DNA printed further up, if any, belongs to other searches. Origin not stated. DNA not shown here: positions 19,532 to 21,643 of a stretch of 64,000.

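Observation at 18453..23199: pilT, a membrane-anchored GspE-like pseudo-ATPase and a CvpA-domain protein form a three-gene cluster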

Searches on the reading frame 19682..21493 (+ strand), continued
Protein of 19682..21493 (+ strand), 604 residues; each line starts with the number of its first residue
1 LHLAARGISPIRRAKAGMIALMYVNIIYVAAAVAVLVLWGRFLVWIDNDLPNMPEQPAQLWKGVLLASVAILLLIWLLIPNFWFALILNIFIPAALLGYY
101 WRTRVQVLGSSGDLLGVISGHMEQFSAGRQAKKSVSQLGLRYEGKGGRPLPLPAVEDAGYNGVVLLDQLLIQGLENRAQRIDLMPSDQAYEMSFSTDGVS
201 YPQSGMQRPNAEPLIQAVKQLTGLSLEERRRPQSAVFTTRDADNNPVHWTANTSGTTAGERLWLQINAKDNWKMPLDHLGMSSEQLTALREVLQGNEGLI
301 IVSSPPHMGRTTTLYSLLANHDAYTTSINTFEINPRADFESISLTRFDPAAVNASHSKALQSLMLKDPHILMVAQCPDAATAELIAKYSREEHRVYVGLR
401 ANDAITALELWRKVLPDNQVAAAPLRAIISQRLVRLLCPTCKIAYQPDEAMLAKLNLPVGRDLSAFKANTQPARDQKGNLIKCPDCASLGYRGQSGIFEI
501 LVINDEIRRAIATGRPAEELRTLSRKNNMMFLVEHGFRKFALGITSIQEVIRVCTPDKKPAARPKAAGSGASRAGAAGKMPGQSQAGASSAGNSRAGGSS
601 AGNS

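Call 65: find_encoding_contigs(protein=P0033, flank=10000, max_places=1)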
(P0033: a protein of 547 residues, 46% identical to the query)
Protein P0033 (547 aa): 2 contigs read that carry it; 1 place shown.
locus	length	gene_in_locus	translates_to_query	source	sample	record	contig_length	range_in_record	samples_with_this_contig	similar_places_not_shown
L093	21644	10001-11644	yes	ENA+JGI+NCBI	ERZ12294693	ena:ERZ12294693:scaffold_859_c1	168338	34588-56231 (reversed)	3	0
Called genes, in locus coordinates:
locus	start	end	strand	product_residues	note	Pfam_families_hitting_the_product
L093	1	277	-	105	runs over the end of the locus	PF02049:FliE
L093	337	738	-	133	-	PF00460:Flg_bb_rod, PF06429:Flg_bbr_C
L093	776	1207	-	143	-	-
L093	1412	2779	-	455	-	PF00072:Response_reg, PF01078:Mg_chelatase (faint), PF00158:Sigma54_activat, PF14532:Sigma54_activ_2, PF07728:AAA_5 (weak), PF25601:AAA_lid_14, PF02954:HTH_8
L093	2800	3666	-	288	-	PF00512:HisKA, PF02518:HATPase_c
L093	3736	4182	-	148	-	PF05130:FlgN (weak), PF05400:FliT (faint)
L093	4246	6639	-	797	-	PF13428:TPR_14 (faint), PF13432:TPR_16 (faint), PF13174:TPR_6 (faint), PF00515:TPR_1 (faint), PF07719:TPR_2 (faint), PF13424:TPR_12 (faint), PF12895:ANAPC3 (faint), PF13176:TPR_7 (faint), +2 more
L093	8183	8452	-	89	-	-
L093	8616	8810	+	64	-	-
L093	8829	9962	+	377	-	PF00437:T2SSE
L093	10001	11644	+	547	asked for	PF00437:T2SSE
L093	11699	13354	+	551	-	PF02674:Colicin_V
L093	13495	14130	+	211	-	PF00081:Sod_Fe_N, PF02777:Sod_Fe_C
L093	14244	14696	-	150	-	PF07238:PilZ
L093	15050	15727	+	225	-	-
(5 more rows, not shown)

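Call 66: search_protein_families(library=padloc, proteins=[window:19745-21493:+], max_evalue=0.001)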
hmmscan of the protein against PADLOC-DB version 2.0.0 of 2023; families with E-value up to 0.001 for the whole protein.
window:19745-21493:+ (583 aa): 0 families

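Call 68: list_cluster_members(proteins=[window:19745-21493:+, window:21565-23196:+, window:18453-19583:+, P0148, P0082])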
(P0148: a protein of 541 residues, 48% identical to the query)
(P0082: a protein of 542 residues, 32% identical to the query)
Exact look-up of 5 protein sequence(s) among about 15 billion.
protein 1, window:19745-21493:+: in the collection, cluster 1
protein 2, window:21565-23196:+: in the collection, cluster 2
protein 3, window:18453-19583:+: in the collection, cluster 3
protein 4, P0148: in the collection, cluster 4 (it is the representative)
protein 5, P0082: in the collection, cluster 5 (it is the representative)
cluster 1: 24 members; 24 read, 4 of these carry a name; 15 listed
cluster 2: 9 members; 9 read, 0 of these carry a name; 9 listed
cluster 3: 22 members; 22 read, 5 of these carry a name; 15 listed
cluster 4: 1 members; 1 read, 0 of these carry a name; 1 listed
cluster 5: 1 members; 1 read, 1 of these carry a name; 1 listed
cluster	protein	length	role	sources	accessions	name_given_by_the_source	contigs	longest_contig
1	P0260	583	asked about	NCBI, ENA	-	-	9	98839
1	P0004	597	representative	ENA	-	-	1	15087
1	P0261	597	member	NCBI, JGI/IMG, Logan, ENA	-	type II secretory ATPase GspE/PulE/Tfp pilus assembly ATPase PilB-like protein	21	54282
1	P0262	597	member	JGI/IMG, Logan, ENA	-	type II secretory ATPase GspE/PulE/Tfp pilus assembly ATPase PilB-like protein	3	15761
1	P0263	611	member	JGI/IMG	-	type II secretory ATPase GspE/PulE/Tfp pilus assembly ATPase PilB-like protein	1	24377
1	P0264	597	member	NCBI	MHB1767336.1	MAG: GspE/PulE family protein [Phycisphaerae bacterium]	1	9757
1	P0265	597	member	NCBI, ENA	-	-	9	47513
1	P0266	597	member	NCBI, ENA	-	-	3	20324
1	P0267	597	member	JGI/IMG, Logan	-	-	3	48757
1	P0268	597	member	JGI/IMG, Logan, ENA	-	-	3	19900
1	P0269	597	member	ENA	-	-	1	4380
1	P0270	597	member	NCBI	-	-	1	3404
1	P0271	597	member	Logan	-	-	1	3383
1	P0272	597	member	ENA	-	-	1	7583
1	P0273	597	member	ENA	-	-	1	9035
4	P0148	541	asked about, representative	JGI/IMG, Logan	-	-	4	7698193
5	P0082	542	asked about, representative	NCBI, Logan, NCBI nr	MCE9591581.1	MAG: Flp pilus assembly complex ATPase component TadA [Planctomycetes bacterium] | Flp pilus assembly complex ATPase component TadA [Planctomycetota bacterium]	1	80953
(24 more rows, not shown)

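Call 74: find_encoding_contigs(protein=P0148, flank=1000, max_places=6)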
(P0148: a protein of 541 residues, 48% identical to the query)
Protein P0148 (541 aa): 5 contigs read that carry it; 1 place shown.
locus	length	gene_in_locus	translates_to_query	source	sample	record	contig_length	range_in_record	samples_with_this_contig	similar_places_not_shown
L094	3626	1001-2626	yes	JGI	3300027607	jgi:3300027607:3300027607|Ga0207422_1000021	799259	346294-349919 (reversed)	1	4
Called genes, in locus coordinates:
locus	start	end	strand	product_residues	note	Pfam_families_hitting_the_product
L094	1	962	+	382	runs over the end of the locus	PF00437:T2SSE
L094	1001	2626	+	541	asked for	PF00437:T2SSE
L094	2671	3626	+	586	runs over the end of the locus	-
